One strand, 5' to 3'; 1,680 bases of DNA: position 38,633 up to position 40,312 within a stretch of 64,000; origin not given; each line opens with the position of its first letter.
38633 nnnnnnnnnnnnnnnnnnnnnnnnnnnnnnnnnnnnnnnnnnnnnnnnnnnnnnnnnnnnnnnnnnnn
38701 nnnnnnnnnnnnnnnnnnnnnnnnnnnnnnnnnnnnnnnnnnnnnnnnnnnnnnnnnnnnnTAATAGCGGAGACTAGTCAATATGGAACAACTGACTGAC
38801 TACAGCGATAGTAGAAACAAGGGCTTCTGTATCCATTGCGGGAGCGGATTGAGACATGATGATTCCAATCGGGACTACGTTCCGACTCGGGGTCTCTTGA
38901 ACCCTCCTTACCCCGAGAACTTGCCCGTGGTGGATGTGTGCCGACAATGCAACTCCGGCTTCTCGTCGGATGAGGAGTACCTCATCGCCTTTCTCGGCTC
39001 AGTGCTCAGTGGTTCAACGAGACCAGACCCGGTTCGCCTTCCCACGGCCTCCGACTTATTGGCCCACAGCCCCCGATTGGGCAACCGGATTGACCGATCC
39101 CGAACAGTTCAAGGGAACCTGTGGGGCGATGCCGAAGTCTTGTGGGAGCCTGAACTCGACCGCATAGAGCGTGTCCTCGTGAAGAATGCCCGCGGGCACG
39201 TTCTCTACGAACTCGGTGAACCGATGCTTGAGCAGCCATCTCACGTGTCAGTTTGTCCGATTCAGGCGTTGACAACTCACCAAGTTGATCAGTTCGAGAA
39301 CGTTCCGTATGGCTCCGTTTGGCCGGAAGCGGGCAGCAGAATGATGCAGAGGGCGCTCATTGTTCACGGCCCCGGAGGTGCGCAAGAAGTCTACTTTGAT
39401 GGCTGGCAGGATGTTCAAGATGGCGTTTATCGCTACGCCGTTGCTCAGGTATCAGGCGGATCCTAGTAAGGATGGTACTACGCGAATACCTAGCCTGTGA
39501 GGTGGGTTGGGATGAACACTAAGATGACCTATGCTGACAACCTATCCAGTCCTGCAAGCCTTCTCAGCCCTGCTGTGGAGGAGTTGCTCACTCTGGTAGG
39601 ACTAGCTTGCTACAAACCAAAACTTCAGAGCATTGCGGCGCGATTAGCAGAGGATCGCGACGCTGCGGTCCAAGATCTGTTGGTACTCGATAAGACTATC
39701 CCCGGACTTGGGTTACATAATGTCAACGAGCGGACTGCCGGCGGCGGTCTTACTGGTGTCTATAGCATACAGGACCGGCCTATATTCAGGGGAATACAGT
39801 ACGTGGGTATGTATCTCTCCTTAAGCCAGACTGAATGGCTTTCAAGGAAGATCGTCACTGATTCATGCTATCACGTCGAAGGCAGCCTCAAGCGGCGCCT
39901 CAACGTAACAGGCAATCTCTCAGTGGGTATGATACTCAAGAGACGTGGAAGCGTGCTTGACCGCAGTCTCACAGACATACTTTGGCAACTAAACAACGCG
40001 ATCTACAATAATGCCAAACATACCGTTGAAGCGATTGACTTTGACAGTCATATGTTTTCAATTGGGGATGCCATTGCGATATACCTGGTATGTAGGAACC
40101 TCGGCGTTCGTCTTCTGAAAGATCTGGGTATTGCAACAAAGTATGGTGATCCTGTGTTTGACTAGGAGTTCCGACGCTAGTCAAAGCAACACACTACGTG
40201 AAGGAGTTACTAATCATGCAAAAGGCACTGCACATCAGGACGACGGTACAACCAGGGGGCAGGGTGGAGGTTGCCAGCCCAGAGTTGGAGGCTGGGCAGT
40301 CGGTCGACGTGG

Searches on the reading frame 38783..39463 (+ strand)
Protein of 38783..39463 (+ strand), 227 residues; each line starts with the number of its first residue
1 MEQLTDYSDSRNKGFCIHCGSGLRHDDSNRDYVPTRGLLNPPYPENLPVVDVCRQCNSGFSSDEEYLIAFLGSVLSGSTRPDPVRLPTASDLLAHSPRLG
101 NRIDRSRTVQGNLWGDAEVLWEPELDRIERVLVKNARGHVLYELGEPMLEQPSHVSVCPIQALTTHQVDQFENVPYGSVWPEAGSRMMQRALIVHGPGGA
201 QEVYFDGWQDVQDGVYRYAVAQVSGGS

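Call 7: search_protein_families(library=pfam, max_evalue=0.1, proteins=[window:38783-39463:+])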
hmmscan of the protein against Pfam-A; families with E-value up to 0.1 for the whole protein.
window:38783-39463:+ (227 aa): 2 families
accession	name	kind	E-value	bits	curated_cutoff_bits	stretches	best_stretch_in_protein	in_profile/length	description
PF14279.12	HNH_5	-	0.0068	16.8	27.5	1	16-61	1-44/56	HNH endonuclease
PF14369.11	Zn_ribbon_19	-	0.098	13.3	30.8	0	51-60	21-31/35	zinc-ribbon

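Call 8: search_protein_families(library=padloc, max_evalue=0.1, proteins=[window:38783-39463:+])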
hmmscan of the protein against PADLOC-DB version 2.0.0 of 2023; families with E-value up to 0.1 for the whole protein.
window:38783-39463:+ (227 aa): 0 families

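Call 29: search_protein_families(library=ncbifam, max_evalue=0.01, proteins=[window:38783-39463:+])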
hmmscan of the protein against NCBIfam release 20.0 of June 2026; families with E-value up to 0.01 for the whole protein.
window:38783-39463:+ (227 aa): 0 families

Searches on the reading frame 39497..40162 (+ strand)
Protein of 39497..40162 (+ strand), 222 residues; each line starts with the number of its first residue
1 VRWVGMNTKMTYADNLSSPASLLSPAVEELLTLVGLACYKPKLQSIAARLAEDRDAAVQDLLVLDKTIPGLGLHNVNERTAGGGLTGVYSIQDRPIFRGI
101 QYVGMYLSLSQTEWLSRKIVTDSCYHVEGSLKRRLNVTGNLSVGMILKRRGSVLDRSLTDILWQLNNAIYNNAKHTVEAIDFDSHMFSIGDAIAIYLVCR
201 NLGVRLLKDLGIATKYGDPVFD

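Call 7: search_protein_families(library=pfam, max_evalue=0.1, proteins=[window:39497-40162:+])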
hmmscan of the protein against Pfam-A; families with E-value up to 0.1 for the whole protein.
window:39497-40162:+ (222 aa): 0 families

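Call 8: search_protein_families(library=padloc, max_evalue=0.1, proteins=[window:39497-40162:+])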
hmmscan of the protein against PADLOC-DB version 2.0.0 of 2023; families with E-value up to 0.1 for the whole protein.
window:39497-40162:+ (222 aa): 0 families

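Call 29: search_protein_families(library=ncbifam, max_evalue=0.01, proteins=[window:39497-40162:+])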
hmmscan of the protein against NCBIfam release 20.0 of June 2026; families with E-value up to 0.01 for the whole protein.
window:39497-40162:+ (222 aa): 0 families
